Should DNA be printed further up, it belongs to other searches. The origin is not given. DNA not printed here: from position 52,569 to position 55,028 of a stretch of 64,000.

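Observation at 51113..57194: Orphan FlhA/SctV (FHIPEP) export-gate homolog sandwiched between a Wzc-type tyrosine autokinase and a FAD oxidoreductase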

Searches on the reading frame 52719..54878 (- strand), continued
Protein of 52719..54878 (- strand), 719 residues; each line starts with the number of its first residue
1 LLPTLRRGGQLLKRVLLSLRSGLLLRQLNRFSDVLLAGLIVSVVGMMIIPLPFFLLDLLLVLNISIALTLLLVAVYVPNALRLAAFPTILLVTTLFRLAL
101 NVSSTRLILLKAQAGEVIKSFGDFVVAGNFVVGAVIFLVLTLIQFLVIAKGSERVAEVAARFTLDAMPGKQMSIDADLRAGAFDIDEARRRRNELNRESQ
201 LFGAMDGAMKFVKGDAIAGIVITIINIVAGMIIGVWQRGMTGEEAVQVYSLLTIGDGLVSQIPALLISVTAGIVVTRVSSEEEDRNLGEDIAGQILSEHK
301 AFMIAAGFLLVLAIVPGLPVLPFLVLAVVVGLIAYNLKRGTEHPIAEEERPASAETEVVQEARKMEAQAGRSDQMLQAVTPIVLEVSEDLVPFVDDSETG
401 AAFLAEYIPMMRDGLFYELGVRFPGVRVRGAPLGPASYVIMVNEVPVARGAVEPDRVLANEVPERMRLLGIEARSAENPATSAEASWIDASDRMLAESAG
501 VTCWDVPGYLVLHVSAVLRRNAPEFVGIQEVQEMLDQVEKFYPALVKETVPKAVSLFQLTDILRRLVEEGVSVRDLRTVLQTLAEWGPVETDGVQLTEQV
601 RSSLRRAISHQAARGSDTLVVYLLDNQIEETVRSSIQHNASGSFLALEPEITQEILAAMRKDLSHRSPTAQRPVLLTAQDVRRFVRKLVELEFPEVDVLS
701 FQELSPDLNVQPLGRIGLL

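Call 36: find_encoding_contigs(protein=P0006, flank=10000, max_places=1)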
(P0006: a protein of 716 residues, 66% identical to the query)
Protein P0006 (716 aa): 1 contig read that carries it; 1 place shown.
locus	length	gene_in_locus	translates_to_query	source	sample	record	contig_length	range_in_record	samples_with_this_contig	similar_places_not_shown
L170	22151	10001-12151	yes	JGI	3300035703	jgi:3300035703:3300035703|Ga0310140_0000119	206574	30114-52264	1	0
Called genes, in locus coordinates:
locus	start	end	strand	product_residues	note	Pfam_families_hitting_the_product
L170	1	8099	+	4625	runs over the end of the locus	PF14559:TPR_19 (faint), PF00515:TPR_1 (faint)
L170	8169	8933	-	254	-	PF00696:AA_kinase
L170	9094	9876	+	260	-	PF01726:LexA_DNA_bind, PF12802:MarR_2 (weak), PF00717:Peptidase_S24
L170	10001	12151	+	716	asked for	PF00771:FHIPEP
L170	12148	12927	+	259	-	PF01061:ABC2_membrane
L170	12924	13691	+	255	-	PF00005:ABC_tran, PF13304:AAA_21 (faint)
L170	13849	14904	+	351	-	PF00535:Glycos_transf_2, PF13641:Glyco_tranf_2_3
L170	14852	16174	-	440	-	PF13579:Glyco_trans_4_4, PF13439:Glyco_transf_4, PF00534:Glycos_transf_1, PF13692:Glyco_trans_1_4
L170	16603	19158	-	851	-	PF13489:Methyltransf_23 (faint), PF05721:PhyH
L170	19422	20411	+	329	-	PF00535:Glycos_transf_2, PF13641:Glyco_tranf_2_3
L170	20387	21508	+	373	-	PF13439:Glyco_transf_4 (weak), PF20706:GT4-conflict, PF00534:Glycos_transf_1, PF13692:Glyco_trans_1_4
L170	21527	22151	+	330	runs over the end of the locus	PF01370:Epimerase, PF04321:RmlD_sub_bind (weak), PF16363:GDP_Man_Dehyd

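Call 44: find_homologous_proteins(query=L086:5192-6400:+, max_evalue=1e-20)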
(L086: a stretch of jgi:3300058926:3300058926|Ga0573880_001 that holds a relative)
Query L086:5192-6400:+ (402 aa): 4512 proteins with E <= 1e-20 among 8000 candidates; the best 120 are listed.
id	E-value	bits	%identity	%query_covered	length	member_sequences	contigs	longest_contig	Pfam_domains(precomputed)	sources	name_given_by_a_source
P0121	1.2e-261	885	100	100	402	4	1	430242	PF01312.25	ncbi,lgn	ncbi:MAG: EscU/YscU/HrcU family type III secretion system export apparatus switch protein [Deltaprot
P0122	1.3e-249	846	95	100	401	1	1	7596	PF01312.25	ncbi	-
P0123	4.1e-248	841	94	100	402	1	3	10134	PF01312.25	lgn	-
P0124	2.5e-230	782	88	100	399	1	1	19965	PF01312.25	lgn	-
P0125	2.1e-229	779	87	100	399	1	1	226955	PF01312.25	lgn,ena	-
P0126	2.9e-211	719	84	93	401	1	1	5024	PF01312.25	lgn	-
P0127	4.7e-211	719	84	93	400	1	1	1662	PF01312.25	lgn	-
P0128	6.3e-211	718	84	93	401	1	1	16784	PF01312.25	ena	-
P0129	7.7e-211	718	84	93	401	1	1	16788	PF01312.25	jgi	-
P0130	9.4e-211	718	83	93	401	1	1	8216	PF01312.25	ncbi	-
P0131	1.0e-210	718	82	98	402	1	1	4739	PF01312.25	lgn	-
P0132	9.4e-206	701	80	98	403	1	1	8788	PF01312.25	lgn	-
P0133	7.9e-204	695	81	93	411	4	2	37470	PF01312.25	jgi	jgi:flagellar biosynthetic protein FlhB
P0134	1.5e-203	694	78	100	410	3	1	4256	PF01312.25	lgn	-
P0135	2.7e-203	693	79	100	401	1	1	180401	PF01312.25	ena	-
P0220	2.5e-110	387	53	87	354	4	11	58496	PF01312.25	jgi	jgi:flagellar biosynthetic protein FlhB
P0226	3.3e-107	377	51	87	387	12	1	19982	PF01312.25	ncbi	-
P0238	2.1e-105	371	50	88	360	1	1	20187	PF01312.25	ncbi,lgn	-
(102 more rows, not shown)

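Call 46: find_encoding_contigs(protein=P0220, flank=10000, max_places=2)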
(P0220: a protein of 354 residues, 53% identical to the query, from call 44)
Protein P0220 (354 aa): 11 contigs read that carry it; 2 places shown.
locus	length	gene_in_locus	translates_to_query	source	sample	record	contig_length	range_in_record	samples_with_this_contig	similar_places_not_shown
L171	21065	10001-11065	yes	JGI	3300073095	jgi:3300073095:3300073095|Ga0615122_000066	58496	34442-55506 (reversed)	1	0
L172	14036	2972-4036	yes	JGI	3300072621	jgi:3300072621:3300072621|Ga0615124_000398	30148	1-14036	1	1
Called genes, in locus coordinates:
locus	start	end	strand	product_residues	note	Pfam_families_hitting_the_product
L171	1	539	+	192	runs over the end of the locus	PF04350:PilO, PF10741:T2SSM_b (weak)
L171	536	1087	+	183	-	PF04351:PilP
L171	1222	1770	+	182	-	PF04351:PilP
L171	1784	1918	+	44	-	-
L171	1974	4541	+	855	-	PF11741:AMIN (weak), PF24837:AMIN-like (faint), PF11741:AMIN (weak), PF21305:type_II_gspD_N0 (weak), PF07660:STN, PF03958:Secretin_N, PF00263:Secretin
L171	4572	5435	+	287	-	-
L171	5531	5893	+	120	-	-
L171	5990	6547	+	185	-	PF08207:EFP_N, PF01132:EFP, PF09285:Elong-fact-P_C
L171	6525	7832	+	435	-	-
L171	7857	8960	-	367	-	-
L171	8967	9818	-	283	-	-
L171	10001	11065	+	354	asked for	PF01312:Bac_export_2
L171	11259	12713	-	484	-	-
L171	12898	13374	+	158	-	-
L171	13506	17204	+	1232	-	PF16078:2-oxogl_dehyd_N, PF00198:2-oxoacid_dh, PF00676:E1_dh, PF02779:Transket_pyr, PF16870:OxoGdeHyase_C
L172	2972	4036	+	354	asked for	PF01312:Bac_export_2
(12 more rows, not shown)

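Call 47: find_encoding_contigs(protein=P0226, flank=10000, max_places=2)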
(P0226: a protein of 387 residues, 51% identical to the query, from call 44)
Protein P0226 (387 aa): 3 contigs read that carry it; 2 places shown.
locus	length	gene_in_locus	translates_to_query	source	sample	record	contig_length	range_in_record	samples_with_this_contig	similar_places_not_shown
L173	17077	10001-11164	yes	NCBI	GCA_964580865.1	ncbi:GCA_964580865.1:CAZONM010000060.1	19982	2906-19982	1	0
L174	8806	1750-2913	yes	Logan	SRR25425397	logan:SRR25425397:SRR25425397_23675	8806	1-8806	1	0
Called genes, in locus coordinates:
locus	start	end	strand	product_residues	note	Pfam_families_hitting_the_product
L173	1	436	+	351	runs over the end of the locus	PF11104:PilM_2, PF05134:T2SSL, PF06723:MreB_Mbl (faint), PF14450:FtsA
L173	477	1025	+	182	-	PF05137:PilN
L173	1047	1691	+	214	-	PF04612:T2SSM (faint), PF04350:PilO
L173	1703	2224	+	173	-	PF04351:PilP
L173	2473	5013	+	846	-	PF11741:AMIN, PF07660:STN, PF21305:type_II_gspD_N0, PF03958:Secretin_N, PF00263:Secretin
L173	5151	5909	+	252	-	-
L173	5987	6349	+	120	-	-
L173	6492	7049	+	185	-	PF08207:EFP_N, PF01132:EFP, PF09285:Elong-fact-P_C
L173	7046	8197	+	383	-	PF13489:Methyltransf_23 (weak), PF09243:Rsm22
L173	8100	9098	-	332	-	-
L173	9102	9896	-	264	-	-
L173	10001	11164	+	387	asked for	PF01312:Bac_export_2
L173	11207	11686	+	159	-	-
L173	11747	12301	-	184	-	PF13828:DUF4190 (weak), PF14245:Pilin_PilA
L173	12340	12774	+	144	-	PF14539:DUF4442 (faint), PF03061:4HBT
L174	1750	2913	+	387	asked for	PF01312:Bac_export_2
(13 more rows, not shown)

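Call 50: find_homologous_proteins(query=A1, max_evalue=1e-30)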
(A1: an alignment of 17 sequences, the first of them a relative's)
Query A1 (17 sequences) (354 aa, profile of the alignment): 6373 proteins with E <= 1e-30 among 8000 candidates; the best 120 are listed.
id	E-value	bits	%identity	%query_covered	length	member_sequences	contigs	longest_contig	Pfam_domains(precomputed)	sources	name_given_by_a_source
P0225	2.0e-217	740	66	99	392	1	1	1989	PF01312.25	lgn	-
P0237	8.3e-217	738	66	99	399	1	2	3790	PF01312.25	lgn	-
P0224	1.3e-216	737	65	99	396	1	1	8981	PF01312.25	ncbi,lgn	-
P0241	4.0e-216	735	69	99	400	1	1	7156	PF01312.25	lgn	-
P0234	7.0e-216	735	67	99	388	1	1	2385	PF01312.25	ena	-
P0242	8.1e-216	734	69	99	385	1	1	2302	PF01312.25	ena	-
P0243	6.9e-214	728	69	99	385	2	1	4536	PF01312.25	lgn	-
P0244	2.3e-213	726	67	99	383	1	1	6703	PF01312.25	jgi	jgi:flagellar biosynthetic protein FlhB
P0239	4.9e-213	725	66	98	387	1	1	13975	PF01312.25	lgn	-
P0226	2.3e-212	723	68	99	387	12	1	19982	PF01312.25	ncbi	-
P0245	3.0e-212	723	69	99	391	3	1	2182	PF01312.25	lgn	-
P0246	4.0e-212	722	66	99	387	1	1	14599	PF01312.25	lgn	-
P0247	4.9e-212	722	68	99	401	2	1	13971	PF01312.25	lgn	-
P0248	7.8e-212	721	66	99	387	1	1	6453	PF01312.25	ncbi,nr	ncbi:MAG: EscU/YscU/HrcU family type III secretion system export apparatus switch protein [Deltaprot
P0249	1.2e-211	721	66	98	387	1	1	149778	PF01312.25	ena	-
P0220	9.4e-199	678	100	100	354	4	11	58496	PF01312.25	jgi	jgi:flagellar biosynthetic protein FlhB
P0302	8.6e-196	668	73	100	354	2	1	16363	PF01312.25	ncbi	-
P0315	8.9e-191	652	73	100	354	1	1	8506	PF01312.25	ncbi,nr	ncbi:MAG: EscU/YscU/HrcU family type III secretion system export apparatus switch protein [Deltaprot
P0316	3.0e-190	650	76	100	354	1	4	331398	PF01312.25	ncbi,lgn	-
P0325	1.9e-178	611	69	99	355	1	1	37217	PF01312.25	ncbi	-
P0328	1.9e-176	605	64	100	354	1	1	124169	PF01312.25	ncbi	ncbi:MAG: type III secretion system export apparatus subunit SctU [Pseudomonadota bacterium]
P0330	6.4e-176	603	61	100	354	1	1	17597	PF01312.25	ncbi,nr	ncbi:MAG: type III secretion system export apparatus subunit SctU [Deltaproteobacteria bacterium]|nr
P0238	3.4e-171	587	52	99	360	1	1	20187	PF01312.25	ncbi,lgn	-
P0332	1.5e-170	585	64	100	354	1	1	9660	PF01312.25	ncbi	-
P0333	3.5e-170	584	59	100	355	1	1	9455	PF01312.25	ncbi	ncbi:MAG: EscU/YscU/HrcU family type III secretion system export apparatus switch protein [Myxococco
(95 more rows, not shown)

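Call 51: list_cluster_members(proteins=[P0005, P0028, P0060, P0064, P0065, P0039, P0062, P0012, P0024, P0118])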
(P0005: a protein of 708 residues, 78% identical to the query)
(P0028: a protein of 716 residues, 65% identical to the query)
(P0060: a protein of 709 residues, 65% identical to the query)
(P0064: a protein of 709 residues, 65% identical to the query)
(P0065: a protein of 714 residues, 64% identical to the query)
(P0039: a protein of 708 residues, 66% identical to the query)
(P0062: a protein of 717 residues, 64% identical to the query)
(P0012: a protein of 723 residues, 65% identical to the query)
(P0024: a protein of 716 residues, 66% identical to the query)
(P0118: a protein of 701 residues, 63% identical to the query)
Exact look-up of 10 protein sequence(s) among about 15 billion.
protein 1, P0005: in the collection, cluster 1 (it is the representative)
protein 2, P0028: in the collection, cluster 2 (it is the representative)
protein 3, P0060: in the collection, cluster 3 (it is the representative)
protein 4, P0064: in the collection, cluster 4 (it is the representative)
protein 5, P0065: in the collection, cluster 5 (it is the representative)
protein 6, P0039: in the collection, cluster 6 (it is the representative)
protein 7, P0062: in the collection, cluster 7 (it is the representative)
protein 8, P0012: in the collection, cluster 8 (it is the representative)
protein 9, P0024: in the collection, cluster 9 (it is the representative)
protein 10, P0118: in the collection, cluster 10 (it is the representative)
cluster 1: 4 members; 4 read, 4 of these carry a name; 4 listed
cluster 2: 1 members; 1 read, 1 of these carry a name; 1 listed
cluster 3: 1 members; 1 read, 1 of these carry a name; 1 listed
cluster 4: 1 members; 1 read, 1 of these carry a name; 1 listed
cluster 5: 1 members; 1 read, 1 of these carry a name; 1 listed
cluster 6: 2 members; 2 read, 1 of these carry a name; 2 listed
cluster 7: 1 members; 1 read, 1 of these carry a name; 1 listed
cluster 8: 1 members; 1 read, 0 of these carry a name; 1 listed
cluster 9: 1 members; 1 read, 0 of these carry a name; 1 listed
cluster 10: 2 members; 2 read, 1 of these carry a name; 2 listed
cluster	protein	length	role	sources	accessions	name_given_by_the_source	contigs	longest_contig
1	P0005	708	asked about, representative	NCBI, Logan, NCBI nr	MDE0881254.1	MAG: type III secretion system export apparatus subunit SctV [Myxococcota bacterium] | type III secretion system export apparatus subunit SctV [Myxococcota bacterium]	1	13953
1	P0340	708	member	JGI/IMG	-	type III secretion protein V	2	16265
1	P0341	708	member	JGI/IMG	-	type III secretion protein V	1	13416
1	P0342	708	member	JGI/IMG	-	type III secretion protein V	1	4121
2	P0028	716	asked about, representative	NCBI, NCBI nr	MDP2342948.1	MAG: type III secretion system export apparatus subunit SctV [Deltaproteobacteria ... | type III secretion system export apparatus subunit SctV [Deltaproteobacteria bacterium]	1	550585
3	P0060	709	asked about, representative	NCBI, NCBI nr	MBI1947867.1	MAG: type III secretion system export apparatus subunit SctV [Deltaproteobacteria ... | type III secretion system export apparatus subunit SctV [Deltaproteobacteria bacterium]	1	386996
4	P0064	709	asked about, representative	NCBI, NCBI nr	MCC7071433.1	MAG: type III secretion system export apparatus subunit SctV [Deltaproteobacteria ... | type III secretion system export apparatus subunit SctV [Deltaproteobacteria bacterium]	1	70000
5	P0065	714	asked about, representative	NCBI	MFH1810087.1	MAG: type III secretion system export apparatus subunit SctV [Pseudomonadota bacterium]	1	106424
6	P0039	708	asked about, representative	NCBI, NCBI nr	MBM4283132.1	MAG: FHIPEP family type III secretion protein [Deltaproteobacteria bacterium] | FHIPEP family type III secretion protein [Deltaproteobacteria bacterium]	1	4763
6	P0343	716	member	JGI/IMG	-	-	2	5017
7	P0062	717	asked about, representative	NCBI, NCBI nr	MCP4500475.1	MAG: FHIPEP family type III secretion protein [Deltaproteobacteria bacterium] | FHIPEP family type III secretion protein [Deltaproteobacteria bacterium]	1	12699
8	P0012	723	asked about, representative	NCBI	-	-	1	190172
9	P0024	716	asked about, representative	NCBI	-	-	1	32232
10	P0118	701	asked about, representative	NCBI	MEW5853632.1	MAG: type III secretion system export apparatus subunit SctV [Myxococcota bacterium]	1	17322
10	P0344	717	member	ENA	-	-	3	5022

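Call 52: list_cluster_members(proteins=[P0248, P0315, P0328, P0330, P0333, P0316, P0302, P0325, P0332, P0238])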
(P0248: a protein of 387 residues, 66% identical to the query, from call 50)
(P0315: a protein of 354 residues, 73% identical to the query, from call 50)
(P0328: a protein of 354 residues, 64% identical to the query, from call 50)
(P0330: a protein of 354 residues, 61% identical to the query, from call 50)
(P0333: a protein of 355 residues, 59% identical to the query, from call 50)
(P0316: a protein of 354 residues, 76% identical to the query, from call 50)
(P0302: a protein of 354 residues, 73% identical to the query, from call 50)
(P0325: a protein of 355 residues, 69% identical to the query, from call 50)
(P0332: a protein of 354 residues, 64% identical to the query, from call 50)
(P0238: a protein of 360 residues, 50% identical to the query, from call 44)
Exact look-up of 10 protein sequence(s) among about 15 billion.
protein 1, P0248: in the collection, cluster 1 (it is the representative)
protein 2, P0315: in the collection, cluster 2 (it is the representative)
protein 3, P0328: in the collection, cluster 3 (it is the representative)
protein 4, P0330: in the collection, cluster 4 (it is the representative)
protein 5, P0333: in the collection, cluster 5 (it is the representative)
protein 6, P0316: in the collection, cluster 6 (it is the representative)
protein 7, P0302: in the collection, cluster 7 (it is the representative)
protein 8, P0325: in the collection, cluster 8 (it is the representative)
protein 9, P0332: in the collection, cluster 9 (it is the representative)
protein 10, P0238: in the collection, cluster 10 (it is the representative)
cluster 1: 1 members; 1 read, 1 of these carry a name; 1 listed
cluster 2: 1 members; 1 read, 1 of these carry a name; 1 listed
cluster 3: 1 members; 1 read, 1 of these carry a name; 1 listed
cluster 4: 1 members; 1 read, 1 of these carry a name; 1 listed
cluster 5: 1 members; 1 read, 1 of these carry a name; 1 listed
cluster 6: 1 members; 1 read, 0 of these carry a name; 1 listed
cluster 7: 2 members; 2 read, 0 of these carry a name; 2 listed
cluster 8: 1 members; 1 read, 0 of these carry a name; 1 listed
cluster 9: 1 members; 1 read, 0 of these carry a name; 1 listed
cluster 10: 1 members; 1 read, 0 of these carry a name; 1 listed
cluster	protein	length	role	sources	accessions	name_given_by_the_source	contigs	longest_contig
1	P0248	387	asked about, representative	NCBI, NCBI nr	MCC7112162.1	MAG: EscU/YscU/HrcU family type III secretion system export apparatus switch protein ... | EscU/YscU/HrcU family type III secretion system export apparatus switch protein ...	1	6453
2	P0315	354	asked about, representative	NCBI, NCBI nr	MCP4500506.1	MAG: EscU/YscU/HrcU family type III secretion system export apparatus switch protein ... | EscU/YscU/HrcU family type III secretion system export apparatus switch protein ...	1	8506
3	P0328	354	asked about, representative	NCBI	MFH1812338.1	MAG: type III secretion system export apparatus subunit SctU [Pseudomonadota bacterium]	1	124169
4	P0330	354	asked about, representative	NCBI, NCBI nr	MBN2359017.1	MAG: type III secretion system export apparatus subunit SctU [Deltaproteobacteria ... | type III secretion system export apparatus subunit SctU [Deltaproteobacteria bacterium]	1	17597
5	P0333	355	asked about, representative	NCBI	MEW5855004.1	MAG: EscU/YscU/HrcU family type III secretion system export apparatus switch protein ...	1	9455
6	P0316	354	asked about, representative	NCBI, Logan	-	-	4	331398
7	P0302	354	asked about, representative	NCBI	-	-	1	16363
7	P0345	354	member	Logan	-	-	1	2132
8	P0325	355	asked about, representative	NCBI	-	-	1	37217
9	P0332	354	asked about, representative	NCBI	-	-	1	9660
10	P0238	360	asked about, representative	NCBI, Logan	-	-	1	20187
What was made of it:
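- This is inferred from neighbouring NCBI protein accessions (calls 51, 52).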
